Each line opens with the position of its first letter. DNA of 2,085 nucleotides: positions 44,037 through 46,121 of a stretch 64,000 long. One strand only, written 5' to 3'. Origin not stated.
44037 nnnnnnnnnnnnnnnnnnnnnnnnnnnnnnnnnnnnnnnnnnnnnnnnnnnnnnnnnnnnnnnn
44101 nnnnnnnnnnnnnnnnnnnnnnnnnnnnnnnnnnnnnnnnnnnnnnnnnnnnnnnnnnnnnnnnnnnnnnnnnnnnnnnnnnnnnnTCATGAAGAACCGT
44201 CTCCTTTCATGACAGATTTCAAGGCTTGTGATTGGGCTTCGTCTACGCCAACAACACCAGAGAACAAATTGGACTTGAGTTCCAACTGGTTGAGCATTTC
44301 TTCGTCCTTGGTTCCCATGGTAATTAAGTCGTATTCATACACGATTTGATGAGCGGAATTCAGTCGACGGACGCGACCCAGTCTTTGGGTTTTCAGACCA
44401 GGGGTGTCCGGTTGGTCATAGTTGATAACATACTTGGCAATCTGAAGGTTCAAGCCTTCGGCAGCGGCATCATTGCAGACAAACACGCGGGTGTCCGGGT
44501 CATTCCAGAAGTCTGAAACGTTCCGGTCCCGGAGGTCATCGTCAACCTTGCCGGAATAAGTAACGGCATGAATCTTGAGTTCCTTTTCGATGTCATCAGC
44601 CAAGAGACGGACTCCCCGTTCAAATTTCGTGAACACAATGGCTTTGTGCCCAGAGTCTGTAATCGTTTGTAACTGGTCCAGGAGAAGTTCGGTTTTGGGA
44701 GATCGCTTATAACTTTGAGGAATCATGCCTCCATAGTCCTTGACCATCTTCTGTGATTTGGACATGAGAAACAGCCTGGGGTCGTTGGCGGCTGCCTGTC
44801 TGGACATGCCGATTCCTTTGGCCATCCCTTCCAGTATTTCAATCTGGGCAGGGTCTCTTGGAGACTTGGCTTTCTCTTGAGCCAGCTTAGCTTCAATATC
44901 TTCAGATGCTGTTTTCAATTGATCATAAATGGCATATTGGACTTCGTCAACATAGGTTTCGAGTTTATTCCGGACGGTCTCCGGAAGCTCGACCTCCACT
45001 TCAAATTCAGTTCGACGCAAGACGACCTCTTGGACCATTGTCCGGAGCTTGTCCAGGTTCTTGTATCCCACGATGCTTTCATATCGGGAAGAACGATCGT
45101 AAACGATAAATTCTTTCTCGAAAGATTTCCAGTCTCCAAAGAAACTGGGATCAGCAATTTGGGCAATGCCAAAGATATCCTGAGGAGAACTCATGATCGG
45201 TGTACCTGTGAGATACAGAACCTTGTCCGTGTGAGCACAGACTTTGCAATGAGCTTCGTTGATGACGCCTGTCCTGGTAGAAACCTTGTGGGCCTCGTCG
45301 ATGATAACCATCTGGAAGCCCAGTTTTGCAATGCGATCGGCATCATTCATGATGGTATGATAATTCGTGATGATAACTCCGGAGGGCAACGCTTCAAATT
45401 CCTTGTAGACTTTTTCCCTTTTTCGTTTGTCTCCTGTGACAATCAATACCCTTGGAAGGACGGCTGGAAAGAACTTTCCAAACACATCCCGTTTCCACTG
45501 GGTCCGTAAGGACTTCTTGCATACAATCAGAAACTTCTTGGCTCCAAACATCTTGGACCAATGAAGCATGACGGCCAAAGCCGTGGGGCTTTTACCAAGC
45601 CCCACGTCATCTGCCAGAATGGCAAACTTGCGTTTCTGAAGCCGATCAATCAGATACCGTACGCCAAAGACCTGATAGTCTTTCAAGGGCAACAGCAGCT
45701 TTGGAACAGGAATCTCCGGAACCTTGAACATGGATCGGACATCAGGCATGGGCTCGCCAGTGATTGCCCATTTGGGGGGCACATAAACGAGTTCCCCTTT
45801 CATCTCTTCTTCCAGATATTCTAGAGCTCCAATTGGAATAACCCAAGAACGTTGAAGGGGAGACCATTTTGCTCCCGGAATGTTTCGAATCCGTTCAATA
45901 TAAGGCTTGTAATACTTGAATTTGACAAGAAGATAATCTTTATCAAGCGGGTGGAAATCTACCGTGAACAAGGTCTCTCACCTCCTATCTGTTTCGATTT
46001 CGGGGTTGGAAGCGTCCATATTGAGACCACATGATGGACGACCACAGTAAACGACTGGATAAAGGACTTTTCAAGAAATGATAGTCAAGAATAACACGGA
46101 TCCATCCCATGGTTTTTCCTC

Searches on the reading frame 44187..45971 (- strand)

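Call 64: search_protein_families(library=pfam, proteins=[window:44187-45971:-], max_evalue=0.001)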
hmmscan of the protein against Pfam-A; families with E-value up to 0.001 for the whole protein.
window:44187-45971:- (594 aa): 4 families
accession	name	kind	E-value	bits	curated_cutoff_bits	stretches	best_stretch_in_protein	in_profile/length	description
PF00176.29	SNF2-rel_dom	-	6e-40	137.6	24.9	1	99-367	1-266/290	SNF2-related domain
PF00271.37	Helicase_C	-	2.2e-17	63.7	23.5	1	429-537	5-109/110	Helicase conserved C-terminal domain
PF04851.21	ResIII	-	8.2e-15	55.5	22.5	1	95-259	3-163/164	Type III restriction enzyme, res subunit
PF00270.35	DEAD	-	3.5e-07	30.5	26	1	108-265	8-166/167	DEAD/DEAH box helicase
